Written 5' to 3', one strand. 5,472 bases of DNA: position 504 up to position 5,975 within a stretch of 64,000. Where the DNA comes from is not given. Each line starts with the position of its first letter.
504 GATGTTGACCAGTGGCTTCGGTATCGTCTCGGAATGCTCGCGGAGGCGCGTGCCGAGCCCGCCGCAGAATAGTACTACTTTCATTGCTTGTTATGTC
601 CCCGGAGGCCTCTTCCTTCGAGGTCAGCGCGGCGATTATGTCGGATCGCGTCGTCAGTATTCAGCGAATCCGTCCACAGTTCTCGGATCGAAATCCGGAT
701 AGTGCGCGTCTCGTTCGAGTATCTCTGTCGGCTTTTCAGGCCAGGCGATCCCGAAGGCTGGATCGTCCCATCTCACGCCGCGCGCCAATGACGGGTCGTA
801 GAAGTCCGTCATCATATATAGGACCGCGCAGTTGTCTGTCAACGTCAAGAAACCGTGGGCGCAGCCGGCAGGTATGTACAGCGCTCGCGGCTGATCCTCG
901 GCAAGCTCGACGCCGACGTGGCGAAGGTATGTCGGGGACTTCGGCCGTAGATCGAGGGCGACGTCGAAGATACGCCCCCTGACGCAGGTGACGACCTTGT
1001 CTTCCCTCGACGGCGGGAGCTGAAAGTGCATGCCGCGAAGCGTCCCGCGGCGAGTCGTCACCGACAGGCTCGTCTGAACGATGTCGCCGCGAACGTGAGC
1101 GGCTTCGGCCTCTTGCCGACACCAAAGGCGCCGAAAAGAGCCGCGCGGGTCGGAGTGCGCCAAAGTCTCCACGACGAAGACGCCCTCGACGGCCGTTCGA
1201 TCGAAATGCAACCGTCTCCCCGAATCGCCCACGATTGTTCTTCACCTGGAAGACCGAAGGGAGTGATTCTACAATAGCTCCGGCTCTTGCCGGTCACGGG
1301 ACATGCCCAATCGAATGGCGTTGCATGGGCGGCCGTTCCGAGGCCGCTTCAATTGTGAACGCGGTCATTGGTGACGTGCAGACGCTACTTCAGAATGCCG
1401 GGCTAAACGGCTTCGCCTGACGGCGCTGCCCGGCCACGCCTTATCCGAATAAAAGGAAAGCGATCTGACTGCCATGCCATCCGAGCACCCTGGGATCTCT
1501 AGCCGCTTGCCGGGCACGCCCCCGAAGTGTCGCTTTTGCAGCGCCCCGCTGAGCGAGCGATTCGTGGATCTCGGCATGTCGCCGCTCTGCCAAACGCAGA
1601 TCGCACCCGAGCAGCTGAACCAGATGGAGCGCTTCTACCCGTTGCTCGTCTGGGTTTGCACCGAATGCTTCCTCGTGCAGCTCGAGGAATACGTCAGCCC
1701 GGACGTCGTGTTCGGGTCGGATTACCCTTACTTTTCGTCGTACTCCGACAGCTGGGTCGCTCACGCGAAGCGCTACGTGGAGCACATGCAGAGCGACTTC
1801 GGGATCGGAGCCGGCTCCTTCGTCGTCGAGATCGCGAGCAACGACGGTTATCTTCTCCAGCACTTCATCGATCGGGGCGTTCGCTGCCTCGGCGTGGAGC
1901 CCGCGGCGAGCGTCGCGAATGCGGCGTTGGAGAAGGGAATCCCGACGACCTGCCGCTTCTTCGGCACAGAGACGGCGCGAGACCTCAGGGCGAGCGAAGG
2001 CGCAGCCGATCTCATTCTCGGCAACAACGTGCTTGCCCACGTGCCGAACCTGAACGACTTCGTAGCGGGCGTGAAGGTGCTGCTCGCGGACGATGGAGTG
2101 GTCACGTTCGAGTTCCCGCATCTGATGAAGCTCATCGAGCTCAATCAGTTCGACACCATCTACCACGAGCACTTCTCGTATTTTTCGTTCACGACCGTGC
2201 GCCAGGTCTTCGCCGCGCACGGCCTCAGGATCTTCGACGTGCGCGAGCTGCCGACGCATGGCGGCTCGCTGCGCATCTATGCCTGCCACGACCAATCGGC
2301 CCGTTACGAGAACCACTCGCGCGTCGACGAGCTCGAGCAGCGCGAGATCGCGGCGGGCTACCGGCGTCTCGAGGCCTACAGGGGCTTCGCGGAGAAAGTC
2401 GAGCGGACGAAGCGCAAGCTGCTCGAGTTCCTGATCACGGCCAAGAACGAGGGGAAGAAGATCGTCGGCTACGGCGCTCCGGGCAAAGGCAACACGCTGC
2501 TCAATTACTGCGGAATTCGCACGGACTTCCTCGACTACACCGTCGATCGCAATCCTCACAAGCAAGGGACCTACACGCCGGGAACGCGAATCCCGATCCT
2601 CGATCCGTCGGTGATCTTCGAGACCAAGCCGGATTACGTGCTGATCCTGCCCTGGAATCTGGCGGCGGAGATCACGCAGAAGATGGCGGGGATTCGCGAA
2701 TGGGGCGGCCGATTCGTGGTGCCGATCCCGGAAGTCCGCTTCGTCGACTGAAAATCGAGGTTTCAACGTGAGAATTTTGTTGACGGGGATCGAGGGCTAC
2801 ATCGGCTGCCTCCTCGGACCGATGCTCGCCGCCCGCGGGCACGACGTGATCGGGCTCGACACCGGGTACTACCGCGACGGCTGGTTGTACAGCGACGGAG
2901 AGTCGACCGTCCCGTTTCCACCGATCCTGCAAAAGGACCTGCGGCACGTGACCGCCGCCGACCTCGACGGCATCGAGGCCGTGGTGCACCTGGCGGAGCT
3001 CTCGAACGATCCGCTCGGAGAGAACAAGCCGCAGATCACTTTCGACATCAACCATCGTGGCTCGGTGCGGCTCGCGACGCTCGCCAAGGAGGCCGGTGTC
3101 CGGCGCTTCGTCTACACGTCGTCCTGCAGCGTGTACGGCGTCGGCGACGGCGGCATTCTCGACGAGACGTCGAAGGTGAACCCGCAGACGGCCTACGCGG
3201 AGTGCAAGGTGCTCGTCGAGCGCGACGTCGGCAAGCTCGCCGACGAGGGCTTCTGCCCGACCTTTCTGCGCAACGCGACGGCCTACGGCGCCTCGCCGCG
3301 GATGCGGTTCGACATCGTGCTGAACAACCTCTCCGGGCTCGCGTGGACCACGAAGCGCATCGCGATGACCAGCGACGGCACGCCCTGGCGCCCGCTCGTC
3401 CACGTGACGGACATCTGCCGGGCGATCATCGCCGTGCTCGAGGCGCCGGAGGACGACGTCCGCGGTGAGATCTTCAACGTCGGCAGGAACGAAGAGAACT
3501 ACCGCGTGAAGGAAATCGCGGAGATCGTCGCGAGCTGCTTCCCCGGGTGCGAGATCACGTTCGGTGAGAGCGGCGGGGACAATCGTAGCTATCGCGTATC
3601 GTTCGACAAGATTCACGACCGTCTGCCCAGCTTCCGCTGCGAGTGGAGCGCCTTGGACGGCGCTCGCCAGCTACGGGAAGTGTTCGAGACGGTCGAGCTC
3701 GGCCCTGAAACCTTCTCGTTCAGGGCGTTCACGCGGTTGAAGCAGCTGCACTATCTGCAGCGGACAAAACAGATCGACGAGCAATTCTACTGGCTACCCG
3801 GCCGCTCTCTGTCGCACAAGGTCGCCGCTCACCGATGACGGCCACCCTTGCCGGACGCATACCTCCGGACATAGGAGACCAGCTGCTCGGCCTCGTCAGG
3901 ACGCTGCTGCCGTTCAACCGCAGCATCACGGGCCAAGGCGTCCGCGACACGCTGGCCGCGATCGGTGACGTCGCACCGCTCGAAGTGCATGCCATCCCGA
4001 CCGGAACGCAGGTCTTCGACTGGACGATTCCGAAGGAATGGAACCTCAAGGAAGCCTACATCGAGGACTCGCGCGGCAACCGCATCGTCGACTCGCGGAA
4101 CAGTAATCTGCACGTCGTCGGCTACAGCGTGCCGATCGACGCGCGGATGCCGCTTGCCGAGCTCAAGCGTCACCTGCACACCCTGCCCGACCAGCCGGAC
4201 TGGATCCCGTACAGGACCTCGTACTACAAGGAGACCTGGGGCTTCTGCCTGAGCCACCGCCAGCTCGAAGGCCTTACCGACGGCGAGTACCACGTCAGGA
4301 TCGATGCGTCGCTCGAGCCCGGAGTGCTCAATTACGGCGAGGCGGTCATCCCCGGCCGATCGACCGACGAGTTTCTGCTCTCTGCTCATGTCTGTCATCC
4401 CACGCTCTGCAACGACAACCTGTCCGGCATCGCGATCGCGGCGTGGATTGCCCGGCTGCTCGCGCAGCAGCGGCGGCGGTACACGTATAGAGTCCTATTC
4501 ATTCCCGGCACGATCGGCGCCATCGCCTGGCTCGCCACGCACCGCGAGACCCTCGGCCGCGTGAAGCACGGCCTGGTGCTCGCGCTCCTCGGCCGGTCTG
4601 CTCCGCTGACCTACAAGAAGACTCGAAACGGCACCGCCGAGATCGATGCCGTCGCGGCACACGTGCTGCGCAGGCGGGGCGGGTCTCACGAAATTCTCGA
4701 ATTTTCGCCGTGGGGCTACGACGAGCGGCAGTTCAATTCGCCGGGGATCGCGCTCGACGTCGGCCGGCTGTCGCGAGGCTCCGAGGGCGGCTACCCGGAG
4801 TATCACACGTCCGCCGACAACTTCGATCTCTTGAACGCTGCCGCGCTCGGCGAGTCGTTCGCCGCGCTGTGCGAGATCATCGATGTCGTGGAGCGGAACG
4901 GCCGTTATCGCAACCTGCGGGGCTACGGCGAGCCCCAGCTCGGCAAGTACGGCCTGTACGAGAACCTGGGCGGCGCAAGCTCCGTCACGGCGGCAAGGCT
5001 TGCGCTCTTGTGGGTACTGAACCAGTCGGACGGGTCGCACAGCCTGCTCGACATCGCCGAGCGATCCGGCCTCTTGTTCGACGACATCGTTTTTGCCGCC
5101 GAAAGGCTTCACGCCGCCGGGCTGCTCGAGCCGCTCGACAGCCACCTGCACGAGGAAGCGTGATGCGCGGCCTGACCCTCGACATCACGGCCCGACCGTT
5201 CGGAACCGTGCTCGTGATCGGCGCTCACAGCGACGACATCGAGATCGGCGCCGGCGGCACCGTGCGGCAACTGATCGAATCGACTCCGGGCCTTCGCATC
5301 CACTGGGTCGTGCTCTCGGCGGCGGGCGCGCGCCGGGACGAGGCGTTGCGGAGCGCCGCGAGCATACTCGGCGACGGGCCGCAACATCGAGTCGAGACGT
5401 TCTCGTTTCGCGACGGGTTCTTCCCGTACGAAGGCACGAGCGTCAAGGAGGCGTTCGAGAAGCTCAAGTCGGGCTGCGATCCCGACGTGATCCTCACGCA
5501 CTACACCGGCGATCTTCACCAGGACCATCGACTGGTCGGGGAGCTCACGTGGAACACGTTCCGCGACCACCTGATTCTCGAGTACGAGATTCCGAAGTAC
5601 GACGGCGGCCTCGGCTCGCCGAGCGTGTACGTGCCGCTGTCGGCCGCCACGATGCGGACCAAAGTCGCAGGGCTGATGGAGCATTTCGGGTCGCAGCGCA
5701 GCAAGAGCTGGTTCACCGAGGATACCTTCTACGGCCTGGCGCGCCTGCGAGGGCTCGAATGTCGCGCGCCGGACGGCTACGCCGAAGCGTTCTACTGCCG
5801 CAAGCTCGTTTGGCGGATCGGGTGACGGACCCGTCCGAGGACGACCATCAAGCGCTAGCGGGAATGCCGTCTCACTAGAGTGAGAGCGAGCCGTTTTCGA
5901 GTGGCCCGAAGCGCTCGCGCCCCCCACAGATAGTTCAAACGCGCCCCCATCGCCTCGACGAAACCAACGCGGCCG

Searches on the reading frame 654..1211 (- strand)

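Call 78: search_protein_families(library=pfam, proteins=[window:654-1211:-], max_evalue=0.001)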
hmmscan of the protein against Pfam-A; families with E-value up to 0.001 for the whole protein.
window:654-1211:- (185 aa): 1 family
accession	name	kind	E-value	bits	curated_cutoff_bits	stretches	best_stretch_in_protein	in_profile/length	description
PF00908.23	dTDP_sugar_isom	-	9.3e-58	195.1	27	1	6-174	2-166/168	dTDP-4-dehydrorhamnose 3,5-epimerase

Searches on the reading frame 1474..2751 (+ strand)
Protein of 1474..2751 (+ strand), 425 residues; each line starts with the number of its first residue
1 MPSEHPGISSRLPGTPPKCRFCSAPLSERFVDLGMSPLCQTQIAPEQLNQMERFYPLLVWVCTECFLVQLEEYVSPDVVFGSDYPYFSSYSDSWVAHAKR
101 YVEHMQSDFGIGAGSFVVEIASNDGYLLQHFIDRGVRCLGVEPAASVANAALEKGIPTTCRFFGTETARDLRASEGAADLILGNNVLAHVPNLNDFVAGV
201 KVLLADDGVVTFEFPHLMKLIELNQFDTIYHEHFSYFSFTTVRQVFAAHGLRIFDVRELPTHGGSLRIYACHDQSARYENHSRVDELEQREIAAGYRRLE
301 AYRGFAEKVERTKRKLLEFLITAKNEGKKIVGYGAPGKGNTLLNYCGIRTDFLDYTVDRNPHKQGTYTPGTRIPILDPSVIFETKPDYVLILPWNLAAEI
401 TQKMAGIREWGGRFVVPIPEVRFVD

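Call 43: search_protein_families(library=ncbifam, proteins=[window:1474-2751:+], max_evalue=1e-12)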
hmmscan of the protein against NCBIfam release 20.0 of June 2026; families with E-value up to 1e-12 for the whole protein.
window:1474-2751:+ (425 aa): 0 families

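Call 78: search_protein_families(library=pfam, proteins=[window:1474-2751:+], max_evalue=0.001)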
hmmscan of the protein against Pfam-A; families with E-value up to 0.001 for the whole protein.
window:1474-2751:+ (425 aa): 5 families
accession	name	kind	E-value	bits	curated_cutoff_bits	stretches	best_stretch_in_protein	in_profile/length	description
PF08484.17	Methyltransf_14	-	3.7e-68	228.8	23.5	1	260-419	1-160/160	C-methyltransferase C-terminal domain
PF08421.16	Methyltransf_13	-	2.5e-21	76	31.3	1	19-80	1-62/62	Putative zinc binding domain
PF13489.12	Methyltransf_23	-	6.3e-15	55.7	27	1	114-253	23-161/164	Methyltransferase domain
PF08242.18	Methyltransf_12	-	1.3e-07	32.7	30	1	118-210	1-98/98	Methyltransferase domain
PF08241.18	Methyltransf_11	-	5.8e-05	24.1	21.2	1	119-211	2-94/95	Methyltransferase domain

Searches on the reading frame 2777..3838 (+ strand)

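Call 43: search_protein_families(library=ncbifam, proteins=[window:2777-3838:+], max_evalue=1e-12)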
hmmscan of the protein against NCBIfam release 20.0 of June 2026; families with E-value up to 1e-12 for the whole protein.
window:2777-3838:+ (353 aa): 2 families
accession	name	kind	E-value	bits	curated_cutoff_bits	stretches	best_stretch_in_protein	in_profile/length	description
TIGR01179.1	galE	equivalog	3.1e-23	82.1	262.3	1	2-253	4-273/332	UDP-glucose 4-epimerase GalE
TIGR04180.1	EDH_00030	hypoth_equivalog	1.4e-19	70.3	475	1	1-253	2-254/297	NAD-dependent 4,6-dehydratase LegB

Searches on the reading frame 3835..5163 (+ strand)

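Call 43: search_protein_families(library=ncbifam, proteins=[window:3835-5163:+], max_evalue=1e-12)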
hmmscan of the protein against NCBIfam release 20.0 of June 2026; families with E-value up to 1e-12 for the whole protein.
window:3835-5163:+ (442 aa): 0 families

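Call 78: search_protein_families(library=pfam, proteins=[window:3835-5163:+], max_evalue=0.001)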
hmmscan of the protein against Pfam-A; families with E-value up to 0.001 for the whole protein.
window:3835-5163:+ (442 aa): 4 families
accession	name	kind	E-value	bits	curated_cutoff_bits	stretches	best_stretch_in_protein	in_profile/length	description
PF16254.10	DUF4910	-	2.3e-98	328.4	26.6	1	20-355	3-247/247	Domain of unknown function (DUF4910)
PF09940.16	DUF2172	-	3e-41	140.1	27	1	68-158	1-91/92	Domain of unknown function (DUF2172)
PF16221.11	HTH_47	-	8.7e-26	89.7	27.1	1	358-432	3-77/78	winged helix-turn-helix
PF04389.22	Peptidase_M28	-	5.4e-05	23.4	21.3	1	172-347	6-191/193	Peptidase family M28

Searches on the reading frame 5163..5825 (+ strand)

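Call 43: search_protein_families(library=ncbifam, proteins=[window:5163-5825:+], max_evalue=1e-12)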
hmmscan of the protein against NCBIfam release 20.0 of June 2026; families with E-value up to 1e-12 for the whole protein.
window:5163-5825:+ (220 aa): 0 families

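Call 78: search_protein_families(library=pfam, proteins=[window:5163-5825:+], max_evalue=0.001)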
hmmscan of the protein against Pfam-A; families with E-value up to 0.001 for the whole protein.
window:5163-5825:+ (220 aa): 1 family
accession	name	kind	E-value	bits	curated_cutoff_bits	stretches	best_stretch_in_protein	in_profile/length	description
PF02585.22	PIG-L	-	3.9e-15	56.9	28.2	1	17-131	1-127/129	GlcNAc-PI de-N-acetylase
